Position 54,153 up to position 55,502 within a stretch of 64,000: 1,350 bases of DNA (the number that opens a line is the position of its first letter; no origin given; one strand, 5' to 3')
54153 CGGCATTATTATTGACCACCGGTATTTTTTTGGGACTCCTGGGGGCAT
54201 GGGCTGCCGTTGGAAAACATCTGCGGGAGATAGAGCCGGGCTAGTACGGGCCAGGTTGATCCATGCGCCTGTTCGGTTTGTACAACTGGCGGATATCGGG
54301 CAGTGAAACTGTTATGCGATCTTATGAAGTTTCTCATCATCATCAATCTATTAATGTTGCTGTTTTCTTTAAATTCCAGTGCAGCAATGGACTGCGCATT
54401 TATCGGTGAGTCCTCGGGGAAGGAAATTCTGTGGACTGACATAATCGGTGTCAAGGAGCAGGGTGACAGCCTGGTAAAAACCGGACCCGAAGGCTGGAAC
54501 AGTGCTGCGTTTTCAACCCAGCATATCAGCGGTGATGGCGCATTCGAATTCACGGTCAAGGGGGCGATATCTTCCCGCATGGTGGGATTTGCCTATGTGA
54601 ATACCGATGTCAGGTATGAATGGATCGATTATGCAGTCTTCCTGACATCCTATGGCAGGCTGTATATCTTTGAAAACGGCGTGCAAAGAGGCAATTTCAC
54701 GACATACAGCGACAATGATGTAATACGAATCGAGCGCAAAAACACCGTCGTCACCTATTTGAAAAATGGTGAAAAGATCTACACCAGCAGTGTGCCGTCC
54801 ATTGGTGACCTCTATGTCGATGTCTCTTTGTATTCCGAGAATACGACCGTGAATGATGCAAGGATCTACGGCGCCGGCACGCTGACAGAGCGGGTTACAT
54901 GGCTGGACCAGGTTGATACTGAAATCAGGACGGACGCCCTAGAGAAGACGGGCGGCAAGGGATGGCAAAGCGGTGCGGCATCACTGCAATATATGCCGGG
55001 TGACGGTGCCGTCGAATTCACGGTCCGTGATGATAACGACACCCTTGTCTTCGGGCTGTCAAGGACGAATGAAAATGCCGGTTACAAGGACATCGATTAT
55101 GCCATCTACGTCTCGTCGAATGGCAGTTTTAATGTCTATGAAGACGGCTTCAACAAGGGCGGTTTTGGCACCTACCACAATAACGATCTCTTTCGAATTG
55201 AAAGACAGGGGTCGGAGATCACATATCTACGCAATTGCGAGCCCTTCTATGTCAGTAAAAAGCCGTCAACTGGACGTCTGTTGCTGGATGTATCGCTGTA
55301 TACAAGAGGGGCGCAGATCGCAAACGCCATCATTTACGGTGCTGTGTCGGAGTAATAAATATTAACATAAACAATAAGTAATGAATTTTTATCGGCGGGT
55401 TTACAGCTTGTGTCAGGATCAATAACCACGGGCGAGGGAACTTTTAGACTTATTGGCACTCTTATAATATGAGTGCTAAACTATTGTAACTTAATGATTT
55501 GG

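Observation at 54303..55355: Internally duplicated secreted protein of unknown family inserted between ftsX and rpoH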

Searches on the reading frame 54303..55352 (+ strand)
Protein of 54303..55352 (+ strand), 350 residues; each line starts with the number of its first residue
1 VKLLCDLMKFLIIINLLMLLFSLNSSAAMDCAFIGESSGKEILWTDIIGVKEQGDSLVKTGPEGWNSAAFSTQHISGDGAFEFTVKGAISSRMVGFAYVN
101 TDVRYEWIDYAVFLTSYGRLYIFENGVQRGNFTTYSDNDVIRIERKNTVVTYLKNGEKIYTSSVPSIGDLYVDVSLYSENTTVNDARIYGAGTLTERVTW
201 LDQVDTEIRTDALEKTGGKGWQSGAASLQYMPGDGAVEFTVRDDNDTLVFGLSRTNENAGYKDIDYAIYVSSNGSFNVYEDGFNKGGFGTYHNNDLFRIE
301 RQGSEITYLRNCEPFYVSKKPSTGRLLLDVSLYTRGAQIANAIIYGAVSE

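Call 3: search_protein_families(library=pfam, proteins=[window:54324-55352:+], max_evalue=10)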
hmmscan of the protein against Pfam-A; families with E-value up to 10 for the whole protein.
window:54324-55352:+ (343 aa): 1 family
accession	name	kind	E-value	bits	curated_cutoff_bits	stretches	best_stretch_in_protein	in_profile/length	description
PF00867.23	XPG_I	-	0.13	13.2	24.9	1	219-252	13-46/89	XPG I-region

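Call 4: search_protein_families(library=ncbifam, proteins=[window:54324-55352:+], max_evalue=10)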
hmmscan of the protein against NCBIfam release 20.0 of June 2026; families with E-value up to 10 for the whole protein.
window:54324-55352:+ (343 aa): 0 families

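Call 6: find_homologous_proteins(query=window:54324-55352:+, max_evalue=0.001)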
Query window:54324-55352:+ (343 aa): 26 proteins with E <= 0.001 among 3404 candidates.
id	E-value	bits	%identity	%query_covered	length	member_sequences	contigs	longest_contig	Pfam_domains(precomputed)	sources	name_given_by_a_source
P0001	4.4e-214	728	97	97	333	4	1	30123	-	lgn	-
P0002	4.1e-193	659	86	100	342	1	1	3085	-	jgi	jgi:hypothetical protein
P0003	7.3e-191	652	84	100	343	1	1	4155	-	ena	-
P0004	5.2e-146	504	64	98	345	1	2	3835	-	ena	-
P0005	1.3e-144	500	66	98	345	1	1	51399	-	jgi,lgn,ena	-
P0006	1.8e-144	499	65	98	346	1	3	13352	-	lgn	-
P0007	4.4e-141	488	64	97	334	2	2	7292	-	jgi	-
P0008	8.0e-140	484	62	98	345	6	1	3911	-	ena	-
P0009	1.7e-138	479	63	97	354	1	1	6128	-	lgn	-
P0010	2.3e-136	472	62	98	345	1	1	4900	-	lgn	-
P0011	6.0e-135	468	62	99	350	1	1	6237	-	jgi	-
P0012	6.8e-134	464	61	98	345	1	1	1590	-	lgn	-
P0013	6.8e-132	458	61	96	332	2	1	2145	-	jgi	jgi:hypothetical protein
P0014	2.9e-56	209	39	89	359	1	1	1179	-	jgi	jgi:hypothetical protein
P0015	1.8e-51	193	36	97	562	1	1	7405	-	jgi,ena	-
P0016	6.5e-51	192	35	87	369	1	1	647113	-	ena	-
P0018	4.5e-41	159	34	90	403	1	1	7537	-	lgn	-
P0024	1.1e-30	125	46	46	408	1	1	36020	PF00963.25,PF05345.19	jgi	-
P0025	6.7e-28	116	42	45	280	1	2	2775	-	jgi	jgi:hypothetical protein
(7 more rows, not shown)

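Call 7: search_solved_structures(query=window:54324-55352:+, max_evalue=10)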
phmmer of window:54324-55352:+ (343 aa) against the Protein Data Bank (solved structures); distinct sequences matched with E-value up to 10: 1.
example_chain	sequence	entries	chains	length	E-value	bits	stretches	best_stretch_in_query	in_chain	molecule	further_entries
26gp_Q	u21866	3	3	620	0.0096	18.4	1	55-183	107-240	Structural protein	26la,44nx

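Call 11: search_solved_structures(query=A1, max_evalue=10, show_alignments=3)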
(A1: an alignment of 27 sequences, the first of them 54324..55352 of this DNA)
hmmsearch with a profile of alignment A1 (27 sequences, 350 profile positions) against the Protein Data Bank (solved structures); distinct sequences matched with E-value up to 10: 3.
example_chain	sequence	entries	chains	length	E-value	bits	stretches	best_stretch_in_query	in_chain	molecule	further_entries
26gp_Q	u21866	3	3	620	5.7e-06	29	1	214-342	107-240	Structural protein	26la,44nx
7xfp_A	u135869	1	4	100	0.079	15.4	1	110-153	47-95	IceA2 protein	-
2dmp_A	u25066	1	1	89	0.7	12.2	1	267-298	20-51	Zinc fingers and homeoboxes protein 2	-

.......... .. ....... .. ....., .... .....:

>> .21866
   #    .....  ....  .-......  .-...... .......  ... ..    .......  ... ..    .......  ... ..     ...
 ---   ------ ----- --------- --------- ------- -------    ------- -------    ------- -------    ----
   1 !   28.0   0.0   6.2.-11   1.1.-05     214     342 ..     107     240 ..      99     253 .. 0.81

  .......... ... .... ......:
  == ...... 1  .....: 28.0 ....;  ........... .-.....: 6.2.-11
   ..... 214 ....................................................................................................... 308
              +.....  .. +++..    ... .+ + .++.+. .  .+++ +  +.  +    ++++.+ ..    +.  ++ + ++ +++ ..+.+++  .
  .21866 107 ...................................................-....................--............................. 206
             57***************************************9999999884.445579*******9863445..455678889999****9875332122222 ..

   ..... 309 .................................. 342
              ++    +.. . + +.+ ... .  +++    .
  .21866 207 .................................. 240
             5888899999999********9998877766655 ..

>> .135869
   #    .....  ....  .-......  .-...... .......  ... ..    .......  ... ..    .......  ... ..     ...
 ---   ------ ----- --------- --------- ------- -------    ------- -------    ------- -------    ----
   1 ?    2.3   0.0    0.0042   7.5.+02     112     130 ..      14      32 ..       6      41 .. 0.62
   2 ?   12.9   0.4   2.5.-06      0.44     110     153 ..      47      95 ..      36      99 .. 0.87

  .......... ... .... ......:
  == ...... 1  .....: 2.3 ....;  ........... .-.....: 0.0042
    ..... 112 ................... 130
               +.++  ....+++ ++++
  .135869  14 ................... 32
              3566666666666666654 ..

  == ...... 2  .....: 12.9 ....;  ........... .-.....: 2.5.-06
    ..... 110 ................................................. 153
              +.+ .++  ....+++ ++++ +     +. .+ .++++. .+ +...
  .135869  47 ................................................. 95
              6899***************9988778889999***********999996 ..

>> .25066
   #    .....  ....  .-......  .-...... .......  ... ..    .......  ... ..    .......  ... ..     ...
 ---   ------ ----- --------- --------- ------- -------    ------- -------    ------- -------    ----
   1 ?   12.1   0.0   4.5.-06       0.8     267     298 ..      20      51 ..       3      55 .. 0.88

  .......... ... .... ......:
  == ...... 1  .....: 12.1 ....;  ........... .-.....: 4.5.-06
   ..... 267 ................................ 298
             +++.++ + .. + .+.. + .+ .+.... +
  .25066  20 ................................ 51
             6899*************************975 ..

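Call 13: search_protein_families(library=phrogs, proteins=[window:54324-55352:+], max_evalue=1)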
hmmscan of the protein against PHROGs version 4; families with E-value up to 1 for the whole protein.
window:54324-55352:+ (343 aa): 5 families
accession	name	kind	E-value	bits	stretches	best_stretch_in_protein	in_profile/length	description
phrog_19691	-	head and packaging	9.7e-22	78.5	2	207-306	132-232/623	virion structural protein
phrog_26502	-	head and packaging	1.2e-10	41.5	2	56-183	108-240/620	virion structural protein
phrog_36220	-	unknown function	0.0051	17.9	0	266-285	4-23/58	-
phrog_13269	-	unknown function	0.096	13.5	0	52-83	102-135/153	-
phrog_16603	-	unknown function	0.31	12.4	0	235-274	41-80/85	-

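Call 17: predict_structure(alignment_id=A1)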
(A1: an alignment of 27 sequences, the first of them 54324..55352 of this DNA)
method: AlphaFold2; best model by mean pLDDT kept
length: 343 residues; sequences in the alignment: 27
mean_pLDDT: 88.0   pTM: 0.73
mean pLDDT of the five models: 88.0, 88.0, 88.0, 87.7, 87.2
residues with pLDDT >= 90: 228; 70-90: 84; 50-70: 18; < 50: 13
segments of 3 or more residues with pLDDT < 50: 11-21
pLDDT, mean of each block of 10 residues (from residue 1): 56 43 55 86 91 88 90 91 89 85 94 93 90 93 93 92 94 91 84 94 91 93 91 92 94 93 95 96 94 92 94 94 95 89 80
secondary structure, 60 per line:
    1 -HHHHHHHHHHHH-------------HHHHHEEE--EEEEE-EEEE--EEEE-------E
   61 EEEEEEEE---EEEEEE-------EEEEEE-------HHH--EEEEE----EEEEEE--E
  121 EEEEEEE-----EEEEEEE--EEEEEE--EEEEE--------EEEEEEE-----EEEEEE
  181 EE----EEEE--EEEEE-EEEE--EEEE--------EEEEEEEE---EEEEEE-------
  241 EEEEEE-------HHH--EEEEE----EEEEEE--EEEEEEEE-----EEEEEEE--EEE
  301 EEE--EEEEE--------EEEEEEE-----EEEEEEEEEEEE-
elements in order: H2-13 H27-31 E32-34 E37-41 E43-46 E49-52 E60-68 E72-77 E85-90 E103-107 E112-117 E120-127 E133-139 E142-147 E150-154 E163-169 E175-182 E187-190 E193-197 E199-202 E205-208 E217-224 E228-233 E241-246 E259-263 E268-273 E276-283 E289-295 E298-303 E306-310 E319-325 E331-342

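Call 20: fold_search(model_id=the predicted structure, library=pdb)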
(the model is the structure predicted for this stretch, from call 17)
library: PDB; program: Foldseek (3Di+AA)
matches with E <= 10: 1658; with E <= 0.001: 220
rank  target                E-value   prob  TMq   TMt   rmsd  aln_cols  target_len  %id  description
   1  4jqt_A                1.4e-08  1.00  0.30  0.25  15.9       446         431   12  Crystal structure of a putative glycosyl hydrolase (BT3469) from Bacteroides thetaiotaomicron VPI-5482 at 2.49 A resol (released 2013-04-17)
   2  8yzq_G                3.2e-07  1.00  0.35  0.42   9.3       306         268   10  Toxascaris leonina galectin (Tl-gal) W77F/W212F oligomer (released 2025-04-09)
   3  4hl0_A                4.1e-07  1.00  0.35  0.40   9.9       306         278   11  Crystal structure of full-length Toxascaris leonina galectin (released 2013-02-06)
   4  1h30                  4.5e-07  1.00  0.23  0.20  22.4       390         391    9  C-terminal LG domain pair of human Gas6 (released 2003-01-30)
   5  7m6a_A                6.6e-07  1.00  0.27  0.03  20.5       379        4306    9  High resolution structure of the membrane embedded skeletal muscle ryanodine receptor (released 2021-09-08)
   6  5vxz_A                7.3e-07  1.00  0.24  0.22  17.8       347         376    9  High-affinity AXL decoy receptor (released 2017-06-21)
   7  8zqi_A                7.6e-07  1.00  0.33  0.38   9.7       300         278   12  Glucose bound Toxascaris leonina galectin (Tl-gal) W77F/W212F (released 2025-06-04)
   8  8rrv_B                8.4e-07  1.00  0.26  0.03  21.4       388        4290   10  Structure of RyR1 in detergent in close state in complex with FKBP and Nb9657. (released 2024-10-09)
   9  8vjk_A                8.4e-07  1.00  0.27  0.02  20.7       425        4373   10  Structure of mouse RyR1 (high-Ca2+/CFF/ATP dataset) (released 2024-01-17)
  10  8vk4_A                8.8e-07  1.00  0.29  0.03  21.4       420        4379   10  Structure of mouse RyR1 in complex with S100A1 (high-Ca2+/CFF/ATP dataset) (released 2024-02-07)
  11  2c5d_A                9.3e-07  1.00  0.23  0.21  17.1       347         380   10  Structure of a minimal Gas6-Axl complex (released 2005-12-19)
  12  9nmr_A                1.2e-06  1.00  0.27  0.03  21.3       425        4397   10  Structure of mouse RyR1 (including auxiliary transmembrane helix TMx; EGTA-only dataset) (released 2025-10-08)
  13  8yzq_C                1.2e-06  1.00  0.34  0.41   9.5       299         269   11  Toxascaris leonina galectin (Tl-gal) W77F/W212F oligomer (released 2025-04-09)
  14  3wv6_A                1.2e-06  1.00  0.27  0.31  13.7       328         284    9  Crystal Structure of a protease-resistant mutant form of human galectin-9 (released 2015-05-20)
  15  8xji_A                1.2e-06  1.00  0.25  0.03  21.4       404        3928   10  Structure of chimeric RyR complex with flubendiamide (released 2024-10-30)
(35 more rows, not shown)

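Call 21: search_protein_representatives(alignment_id=A1)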
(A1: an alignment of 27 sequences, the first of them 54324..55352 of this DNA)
Query: 27 sequences, 350 profile positions. Proteins with E-value up to 0.001 (for the whole library): 8610; up to 1e-10: 5967; up to 1e-30: 2098. The best 150 are listed.
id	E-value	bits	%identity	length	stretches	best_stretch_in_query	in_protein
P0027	0.0e+00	2969.5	-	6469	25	190-342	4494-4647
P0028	0.0e+00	2743.7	-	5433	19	180-346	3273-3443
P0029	0.0e+00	1439.7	-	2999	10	189-342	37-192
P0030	0.0e+00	1429.5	-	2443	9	186-346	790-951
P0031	0.0e+00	1345.5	-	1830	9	189-344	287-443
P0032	0.0e+00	1332.2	-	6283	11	185-343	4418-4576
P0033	0.0e+00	1308.3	-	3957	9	186-346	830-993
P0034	0.0e+00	1305.9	-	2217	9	175-346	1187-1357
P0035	0.0e+00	1245.4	-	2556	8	136-345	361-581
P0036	0.0e+00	1219.1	-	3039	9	170-346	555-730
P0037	0.0e+00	1160.1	-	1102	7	189-342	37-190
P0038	0.0e+00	1152.5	-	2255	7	136-345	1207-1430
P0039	0.0e+00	1150.5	-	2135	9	189-341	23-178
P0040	0.0e+00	1147.0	-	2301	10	192-346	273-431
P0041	0.0e+00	1123.8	-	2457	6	185-347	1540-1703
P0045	0.0e+00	1014.5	-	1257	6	196-346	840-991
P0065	8.2e-235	794.8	-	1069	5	195-337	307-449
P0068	1.4e-231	784.2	-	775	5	194-342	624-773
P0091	1.5e-205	698.6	-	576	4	189-343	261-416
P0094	2.3e-196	668.3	-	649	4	189-342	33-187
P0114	2.7e-184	628.7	-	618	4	179-340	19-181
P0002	8.1e-159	544.9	-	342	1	7-345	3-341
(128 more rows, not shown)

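Call 23: search_protein_families(library=pfam, proteins=[P0031, P0037, P0045, P0068, P0091, P0114, P0065, P0094], max_evalue=0.001)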
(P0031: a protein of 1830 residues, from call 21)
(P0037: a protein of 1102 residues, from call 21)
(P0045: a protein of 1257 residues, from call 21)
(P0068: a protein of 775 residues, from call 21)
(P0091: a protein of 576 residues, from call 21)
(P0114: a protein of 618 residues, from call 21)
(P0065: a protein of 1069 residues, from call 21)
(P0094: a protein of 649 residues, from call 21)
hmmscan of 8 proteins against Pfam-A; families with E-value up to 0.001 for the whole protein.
P0031 (1830 aa): 1 family
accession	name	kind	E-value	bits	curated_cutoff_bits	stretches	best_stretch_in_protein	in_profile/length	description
PF03160.20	Calx-beta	-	5.3e-17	62.4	27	1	782-869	27-118/119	Calx-beta domain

P0037 (1102 aa): 0 families

P0045 (1257 aa): 1 family
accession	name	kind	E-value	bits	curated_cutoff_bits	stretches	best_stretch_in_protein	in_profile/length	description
PF01551.29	Peptidase_M23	-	5.8e-11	42.9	28.7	1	1053-1151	2-90/96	Peptidase family M23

P0068 (775 aa): 1 family
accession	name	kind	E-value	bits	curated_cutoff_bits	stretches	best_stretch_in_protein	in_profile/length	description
PF20000.4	fvmX2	-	4.6e-05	23.5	27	0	698-748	47-96/261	FtsH ternary system domain X2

P0091 (576 aa): 0 families

P0114 (618 aa): 0 families

P0065 (1069 aa): 3 families
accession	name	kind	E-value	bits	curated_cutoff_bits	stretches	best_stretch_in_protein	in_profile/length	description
PF25390.1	WD40_RLD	-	2.1e-24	87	150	1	788-1037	131-356/363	RCC1-like domain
PF00415.24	RCC1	-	1.8e-15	57.7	21.7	2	901-948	2-50/50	Regulator of chromosome condensation (RCC1) repeat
PF13540.12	RCC1_2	-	7.1e-11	42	22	1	935-963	1-29/30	Regulator of chromosome condensation (RCC1) repeat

P0094 (649 aa): 0 families

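Call 25: find_encoding_contigs(protein=P0005, flank=6000, max_places=3)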
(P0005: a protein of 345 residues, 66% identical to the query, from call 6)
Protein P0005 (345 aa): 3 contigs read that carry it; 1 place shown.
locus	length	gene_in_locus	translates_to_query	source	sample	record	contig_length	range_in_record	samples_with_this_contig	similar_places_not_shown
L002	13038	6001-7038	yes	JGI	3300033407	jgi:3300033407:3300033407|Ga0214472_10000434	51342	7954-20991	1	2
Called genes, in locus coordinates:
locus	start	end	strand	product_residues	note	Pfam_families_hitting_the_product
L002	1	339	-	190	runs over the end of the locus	PF03602:Cons_hypoth95, PF05175:MTS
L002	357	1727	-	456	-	PF00675:Peptidase_M16, PF05193:Peptidase_M16_C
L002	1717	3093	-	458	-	PF00675:Peptidase_M16, PF05193:Peptidase_M16_C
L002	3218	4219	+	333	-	PF02881:SRP54_N, PF06414:Zeta_toxin (weak), PF00448:SRP54, PF13401:AAA_22 (faint), PF13207:AAA_17 (weak)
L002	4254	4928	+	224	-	PF00005:ABC_tran, PF13304:AAA_21 (weak)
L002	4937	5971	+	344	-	PF18075:FtsX_ECD, PF02687:FtsX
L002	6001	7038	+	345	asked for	-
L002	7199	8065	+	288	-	PF00140:Sigma70_r1_2 (faint), PF04542:Sigma70_r2, PF04545:Sigma70_r4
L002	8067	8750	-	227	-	PF01656:CbiA, PF13500:AAA_26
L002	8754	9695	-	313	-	PF01209:Ubie_methyltran, PF06325:PrmA (faint), PF13489:Methyltransf_23, PF08241:Methyltransf_11, PF08242:Methyltransf_12, PF13649:Methyltransf_25, PF13847:Methyltransf_31, PF05148:Methyltransf_8 (weak)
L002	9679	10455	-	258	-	PF00561:Abhydrolase_1, PF02230:Abhydrolase_2 (faint), PF12146:Hydrolase_4, PF12697:Abhydrolase_6, PF00975:Thioesterase (weak), PF03959:FSH1 (faint), PF12695:Abhydrolase_5 (faint)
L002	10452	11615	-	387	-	PF00155:Aminotran_1_2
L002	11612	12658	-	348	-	PF04055:Radical_SAM, PF06968:BATS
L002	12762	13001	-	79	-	-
